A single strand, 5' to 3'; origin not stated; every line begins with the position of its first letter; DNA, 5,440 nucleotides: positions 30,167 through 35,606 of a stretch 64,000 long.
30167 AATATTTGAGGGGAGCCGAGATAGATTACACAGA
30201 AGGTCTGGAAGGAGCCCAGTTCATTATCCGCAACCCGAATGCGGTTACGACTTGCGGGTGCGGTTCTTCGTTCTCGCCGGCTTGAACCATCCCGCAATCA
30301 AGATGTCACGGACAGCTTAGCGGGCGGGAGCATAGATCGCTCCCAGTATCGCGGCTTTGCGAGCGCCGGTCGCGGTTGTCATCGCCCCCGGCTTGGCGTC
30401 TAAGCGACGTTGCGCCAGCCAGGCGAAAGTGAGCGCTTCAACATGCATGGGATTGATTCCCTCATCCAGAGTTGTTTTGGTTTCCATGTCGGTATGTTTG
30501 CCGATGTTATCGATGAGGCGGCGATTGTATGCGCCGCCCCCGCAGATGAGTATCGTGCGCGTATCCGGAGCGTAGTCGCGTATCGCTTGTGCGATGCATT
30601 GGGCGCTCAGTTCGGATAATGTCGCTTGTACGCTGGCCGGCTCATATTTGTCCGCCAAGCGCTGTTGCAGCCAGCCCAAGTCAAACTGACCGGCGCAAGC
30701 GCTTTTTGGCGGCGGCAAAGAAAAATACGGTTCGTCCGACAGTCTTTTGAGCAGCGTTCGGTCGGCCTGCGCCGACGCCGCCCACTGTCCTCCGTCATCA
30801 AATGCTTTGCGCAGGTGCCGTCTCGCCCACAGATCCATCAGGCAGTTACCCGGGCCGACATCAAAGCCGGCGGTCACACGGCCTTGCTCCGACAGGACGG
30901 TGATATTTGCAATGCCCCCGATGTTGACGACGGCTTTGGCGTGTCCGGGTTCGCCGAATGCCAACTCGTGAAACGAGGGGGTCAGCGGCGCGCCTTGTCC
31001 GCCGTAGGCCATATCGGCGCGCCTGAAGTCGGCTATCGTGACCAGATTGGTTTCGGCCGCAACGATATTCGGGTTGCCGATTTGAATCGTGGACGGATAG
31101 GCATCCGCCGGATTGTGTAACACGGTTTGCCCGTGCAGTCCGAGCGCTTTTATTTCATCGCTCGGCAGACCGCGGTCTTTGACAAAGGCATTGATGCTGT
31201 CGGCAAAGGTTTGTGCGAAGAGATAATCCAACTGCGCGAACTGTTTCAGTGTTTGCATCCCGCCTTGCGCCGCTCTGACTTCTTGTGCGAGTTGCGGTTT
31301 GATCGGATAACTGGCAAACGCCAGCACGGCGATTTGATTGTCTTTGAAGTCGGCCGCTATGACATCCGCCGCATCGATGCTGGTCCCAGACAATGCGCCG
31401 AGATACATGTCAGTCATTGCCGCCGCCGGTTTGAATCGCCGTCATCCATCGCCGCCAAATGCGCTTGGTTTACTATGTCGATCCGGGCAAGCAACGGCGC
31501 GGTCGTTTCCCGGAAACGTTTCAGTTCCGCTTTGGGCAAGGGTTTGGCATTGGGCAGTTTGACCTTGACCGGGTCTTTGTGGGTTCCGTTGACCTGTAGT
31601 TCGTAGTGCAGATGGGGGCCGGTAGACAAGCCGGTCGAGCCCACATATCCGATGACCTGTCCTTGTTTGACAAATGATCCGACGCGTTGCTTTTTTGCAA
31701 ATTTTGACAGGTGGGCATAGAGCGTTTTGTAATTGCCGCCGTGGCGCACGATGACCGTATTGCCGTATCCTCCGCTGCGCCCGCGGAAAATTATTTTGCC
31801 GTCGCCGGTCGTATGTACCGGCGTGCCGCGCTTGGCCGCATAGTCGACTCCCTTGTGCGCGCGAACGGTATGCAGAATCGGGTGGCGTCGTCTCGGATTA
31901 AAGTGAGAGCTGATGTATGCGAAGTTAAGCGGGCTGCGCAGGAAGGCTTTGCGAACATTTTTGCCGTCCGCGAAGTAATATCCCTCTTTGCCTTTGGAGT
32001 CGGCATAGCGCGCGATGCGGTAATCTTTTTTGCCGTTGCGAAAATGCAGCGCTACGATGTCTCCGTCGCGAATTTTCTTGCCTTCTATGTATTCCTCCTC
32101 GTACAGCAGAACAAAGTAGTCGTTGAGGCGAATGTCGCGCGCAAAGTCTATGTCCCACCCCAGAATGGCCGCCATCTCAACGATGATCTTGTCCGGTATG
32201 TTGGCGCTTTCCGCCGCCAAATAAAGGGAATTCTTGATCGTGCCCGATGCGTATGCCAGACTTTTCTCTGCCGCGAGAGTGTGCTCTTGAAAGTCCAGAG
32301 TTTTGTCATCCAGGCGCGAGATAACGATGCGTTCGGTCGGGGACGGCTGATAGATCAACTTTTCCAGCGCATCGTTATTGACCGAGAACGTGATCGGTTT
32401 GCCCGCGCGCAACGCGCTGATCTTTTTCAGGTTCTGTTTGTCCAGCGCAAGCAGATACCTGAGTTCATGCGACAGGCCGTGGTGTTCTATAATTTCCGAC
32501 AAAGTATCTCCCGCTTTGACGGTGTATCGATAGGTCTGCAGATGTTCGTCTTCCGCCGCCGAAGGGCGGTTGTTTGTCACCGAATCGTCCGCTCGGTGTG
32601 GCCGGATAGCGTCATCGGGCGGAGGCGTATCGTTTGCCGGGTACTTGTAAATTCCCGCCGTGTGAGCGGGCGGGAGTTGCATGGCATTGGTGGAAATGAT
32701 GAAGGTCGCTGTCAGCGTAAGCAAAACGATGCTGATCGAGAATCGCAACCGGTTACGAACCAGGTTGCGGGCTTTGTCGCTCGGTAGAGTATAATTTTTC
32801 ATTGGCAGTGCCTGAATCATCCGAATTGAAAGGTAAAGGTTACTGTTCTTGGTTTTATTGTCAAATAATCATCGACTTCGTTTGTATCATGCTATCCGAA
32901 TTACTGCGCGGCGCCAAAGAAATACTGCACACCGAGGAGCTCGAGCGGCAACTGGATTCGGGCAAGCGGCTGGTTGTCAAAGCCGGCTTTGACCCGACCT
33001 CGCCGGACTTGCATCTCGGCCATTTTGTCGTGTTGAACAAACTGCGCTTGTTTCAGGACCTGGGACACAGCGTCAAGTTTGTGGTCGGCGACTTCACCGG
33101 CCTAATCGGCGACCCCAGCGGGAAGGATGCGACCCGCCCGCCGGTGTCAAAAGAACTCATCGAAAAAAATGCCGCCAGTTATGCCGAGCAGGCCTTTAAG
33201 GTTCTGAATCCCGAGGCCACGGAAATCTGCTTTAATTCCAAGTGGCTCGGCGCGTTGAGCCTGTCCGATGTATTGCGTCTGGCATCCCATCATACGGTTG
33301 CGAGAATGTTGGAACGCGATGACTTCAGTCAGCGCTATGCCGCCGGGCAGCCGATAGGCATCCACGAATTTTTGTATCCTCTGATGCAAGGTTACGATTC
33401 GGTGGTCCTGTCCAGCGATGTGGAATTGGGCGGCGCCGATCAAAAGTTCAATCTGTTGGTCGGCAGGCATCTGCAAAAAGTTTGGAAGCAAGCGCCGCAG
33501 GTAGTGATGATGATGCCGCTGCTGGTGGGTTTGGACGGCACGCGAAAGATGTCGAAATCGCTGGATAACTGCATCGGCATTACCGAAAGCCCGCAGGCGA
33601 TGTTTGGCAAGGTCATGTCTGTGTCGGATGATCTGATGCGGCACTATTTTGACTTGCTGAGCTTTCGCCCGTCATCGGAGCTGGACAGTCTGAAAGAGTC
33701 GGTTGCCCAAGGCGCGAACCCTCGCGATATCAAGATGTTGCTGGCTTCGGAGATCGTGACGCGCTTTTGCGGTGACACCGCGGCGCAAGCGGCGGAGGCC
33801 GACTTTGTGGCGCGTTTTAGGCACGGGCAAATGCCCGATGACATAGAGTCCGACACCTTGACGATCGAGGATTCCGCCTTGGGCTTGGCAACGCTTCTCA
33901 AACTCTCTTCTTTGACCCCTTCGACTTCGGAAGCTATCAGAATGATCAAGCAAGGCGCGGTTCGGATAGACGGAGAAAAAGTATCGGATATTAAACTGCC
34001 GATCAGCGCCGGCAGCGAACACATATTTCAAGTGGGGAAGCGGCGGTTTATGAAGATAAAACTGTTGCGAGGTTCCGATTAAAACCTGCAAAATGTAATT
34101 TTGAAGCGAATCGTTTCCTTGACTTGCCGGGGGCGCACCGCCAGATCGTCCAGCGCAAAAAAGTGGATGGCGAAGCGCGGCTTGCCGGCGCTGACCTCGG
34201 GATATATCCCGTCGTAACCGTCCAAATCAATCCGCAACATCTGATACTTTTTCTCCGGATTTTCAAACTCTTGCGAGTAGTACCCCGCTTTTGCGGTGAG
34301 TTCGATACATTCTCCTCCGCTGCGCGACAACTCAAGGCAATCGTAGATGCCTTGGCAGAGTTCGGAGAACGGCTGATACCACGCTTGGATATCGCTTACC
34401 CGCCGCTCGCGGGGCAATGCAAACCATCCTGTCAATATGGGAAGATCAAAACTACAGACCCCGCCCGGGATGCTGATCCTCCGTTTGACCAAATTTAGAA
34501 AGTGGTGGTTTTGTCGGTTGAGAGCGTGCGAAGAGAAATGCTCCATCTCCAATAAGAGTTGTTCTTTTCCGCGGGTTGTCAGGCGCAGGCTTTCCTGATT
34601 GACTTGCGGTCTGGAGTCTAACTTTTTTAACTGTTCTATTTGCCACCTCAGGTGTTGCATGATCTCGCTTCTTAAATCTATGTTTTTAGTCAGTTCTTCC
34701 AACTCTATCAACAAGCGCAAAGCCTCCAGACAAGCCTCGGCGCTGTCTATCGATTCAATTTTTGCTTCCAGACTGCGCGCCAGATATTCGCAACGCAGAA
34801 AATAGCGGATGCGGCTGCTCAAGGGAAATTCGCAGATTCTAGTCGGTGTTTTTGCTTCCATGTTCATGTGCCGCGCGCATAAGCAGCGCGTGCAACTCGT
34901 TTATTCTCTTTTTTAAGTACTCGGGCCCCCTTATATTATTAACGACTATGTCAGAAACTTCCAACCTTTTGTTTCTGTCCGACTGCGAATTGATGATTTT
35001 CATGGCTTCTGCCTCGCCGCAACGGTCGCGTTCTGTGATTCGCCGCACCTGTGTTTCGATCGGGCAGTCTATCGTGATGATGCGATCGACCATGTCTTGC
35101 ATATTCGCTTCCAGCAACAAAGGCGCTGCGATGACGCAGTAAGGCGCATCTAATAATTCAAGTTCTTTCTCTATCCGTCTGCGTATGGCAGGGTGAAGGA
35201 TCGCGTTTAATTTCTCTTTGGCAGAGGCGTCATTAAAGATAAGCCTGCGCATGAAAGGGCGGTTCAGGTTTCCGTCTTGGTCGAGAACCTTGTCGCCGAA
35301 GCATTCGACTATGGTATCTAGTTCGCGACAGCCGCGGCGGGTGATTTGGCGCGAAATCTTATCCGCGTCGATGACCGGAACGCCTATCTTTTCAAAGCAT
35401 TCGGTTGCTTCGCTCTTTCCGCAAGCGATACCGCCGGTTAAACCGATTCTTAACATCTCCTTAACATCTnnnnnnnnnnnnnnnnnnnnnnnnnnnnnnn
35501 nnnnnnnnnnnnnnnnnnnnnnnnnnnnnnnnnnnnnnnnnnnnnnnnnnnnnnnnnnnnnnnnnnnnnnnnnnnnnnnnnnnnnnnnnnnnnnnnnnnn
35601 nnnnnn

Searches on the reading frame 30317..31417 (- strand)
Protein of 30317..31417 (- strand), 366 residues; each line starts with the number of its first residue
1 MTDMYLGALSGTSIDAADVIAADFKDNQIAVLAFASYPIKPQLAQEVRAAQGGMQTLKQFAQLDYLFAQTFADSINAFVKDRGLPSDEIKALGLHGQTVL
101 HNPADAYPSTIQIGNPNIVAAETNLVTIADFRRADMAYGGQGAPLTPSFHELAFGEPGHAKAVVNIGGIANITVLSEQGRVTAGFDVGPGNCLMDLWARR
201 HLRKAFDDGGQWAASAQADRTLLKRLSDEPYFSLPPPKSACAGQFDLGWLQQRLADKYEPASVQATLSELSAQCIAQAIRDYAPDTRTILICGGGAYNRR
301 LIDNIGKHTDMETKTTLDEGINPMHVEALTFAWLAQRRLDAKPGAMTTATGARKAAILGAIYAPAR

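Call 22: search_protein_families(library=pfam, proteins=[window:30317-31417:-], max_evalue=0.00001)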
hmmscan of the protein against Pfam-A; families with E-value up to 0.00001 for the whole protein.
window:30317-31417:- (366 aa): 1 family
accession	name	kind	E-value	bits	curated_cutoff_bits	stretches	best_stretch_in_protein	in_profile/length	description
PF03702.20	AnmK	-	2.2e-116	389.4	24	1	4-363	2-366/367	Anhydro-N-acetylmuramic acid kinase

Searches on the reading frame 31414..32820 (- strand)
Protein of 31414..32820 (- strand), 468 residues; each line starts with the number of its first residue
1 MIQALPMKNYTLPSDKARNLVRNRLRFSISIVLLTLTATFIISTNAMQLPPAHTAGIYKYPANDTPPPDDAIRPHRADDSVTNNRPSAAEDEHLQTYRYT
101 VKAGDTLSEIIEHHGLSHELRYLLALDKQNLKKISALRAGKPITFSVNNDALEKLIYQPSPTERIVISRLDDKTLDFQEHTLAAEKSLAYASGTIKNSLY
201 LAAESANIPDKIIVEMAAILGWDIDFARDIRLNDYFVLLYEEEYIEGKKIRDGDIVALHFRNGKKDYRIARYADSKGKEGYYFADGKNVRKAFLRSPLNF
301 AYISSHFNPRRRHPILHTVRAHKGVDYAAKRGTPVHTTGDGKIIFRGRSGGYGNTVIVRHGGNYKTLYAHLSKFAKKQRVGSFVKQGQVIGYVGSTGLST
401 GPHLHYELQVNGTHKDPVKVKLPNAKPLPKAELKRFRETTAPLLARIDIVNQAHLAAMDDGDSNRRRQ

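Call 22: search_protein_families(library=pfam, proteins=[window:31414-32820:-], max_evalue=0.00001)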
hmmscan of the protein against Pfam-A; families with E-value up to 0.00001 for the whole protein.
window:31414-32820:- (468 aa): 2 families
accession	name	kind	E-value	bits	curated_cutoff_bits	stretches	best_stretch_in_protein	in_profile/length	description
PF01551.29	Peptidase_M23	-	5.5e-34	116.7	28.7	1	321-417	2-96/96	Peptidase family M23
PF19425.4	Csd3_N2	-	6.7e-12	45.9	27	1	191-309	9-122/122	Csd3 second domain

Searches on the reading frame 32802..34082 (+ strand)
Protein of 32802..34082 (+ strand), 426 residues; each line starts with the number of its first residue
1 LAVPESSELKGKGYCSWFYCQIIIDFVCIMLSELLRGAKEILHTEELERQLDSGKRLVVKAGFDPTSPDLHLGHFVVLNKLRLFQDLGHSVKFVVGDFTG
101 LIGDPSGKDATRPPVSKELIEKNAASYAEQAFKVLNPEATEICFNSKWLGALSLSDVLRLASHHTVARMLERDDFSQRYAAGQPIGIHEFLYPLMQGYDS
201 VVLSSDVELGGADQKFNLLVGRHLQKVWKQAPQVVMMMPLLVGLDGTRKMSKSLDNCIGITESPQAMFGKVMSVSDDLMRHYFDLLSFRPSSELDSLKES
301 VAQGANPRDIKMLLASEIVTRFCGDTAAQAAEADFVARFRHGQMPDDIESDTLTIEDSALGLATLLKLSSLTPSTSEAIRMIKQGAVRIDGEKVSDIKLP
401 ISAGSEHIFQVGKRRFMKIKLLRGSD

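Call 34: search_protein_families(library=pfam, proteins=[window:32802-34082:+], max_evalue=0.00001)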
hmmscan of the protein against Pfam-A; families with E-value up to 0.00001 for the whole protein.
window:32802-34082:+ (426 aa): 2 families
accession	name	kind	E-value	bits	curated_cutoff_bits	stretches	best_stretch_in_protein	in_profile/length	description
PF00579.31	tRNA-synt_1b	-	1.9e-76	257.6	21.1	1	55-339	4-291/292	tRNA synthetases class I (W and Y)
PF01479.30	S4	-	1.8e-06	28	22.8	1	362-405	3-46/48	S4 domain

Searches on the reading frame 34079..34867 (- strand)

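Call 34: search_protein_families(library=pfam, proteins=[window:34079-34867:-], max_evalue=0.00001)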
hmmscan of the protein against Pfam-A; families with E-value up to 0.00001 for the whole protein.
window:34079-34867:- (262 aa): 1 family
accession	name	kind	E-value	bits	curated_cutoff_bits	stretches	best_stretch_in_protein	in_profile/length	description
PF07072.16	ZapD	-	5.7e-46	157.4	27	1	24-235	1-210/210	Cell division protein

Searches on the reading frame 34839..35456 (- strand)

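Call 34: search_protein_families(library=pfam, proteins=[window:34839-35456:-], max_evalue=0.00001)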
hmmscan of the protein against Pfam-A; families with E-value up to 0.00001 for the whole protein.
window:34839-35456:- (205 aa): 1 family
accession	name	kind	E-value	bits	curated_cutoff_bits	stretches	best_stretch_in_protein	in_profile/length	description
PF01121.26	CoaE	-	1.5e-58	197.9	27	1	4-174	3-174/180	Dephospho-CoA kinase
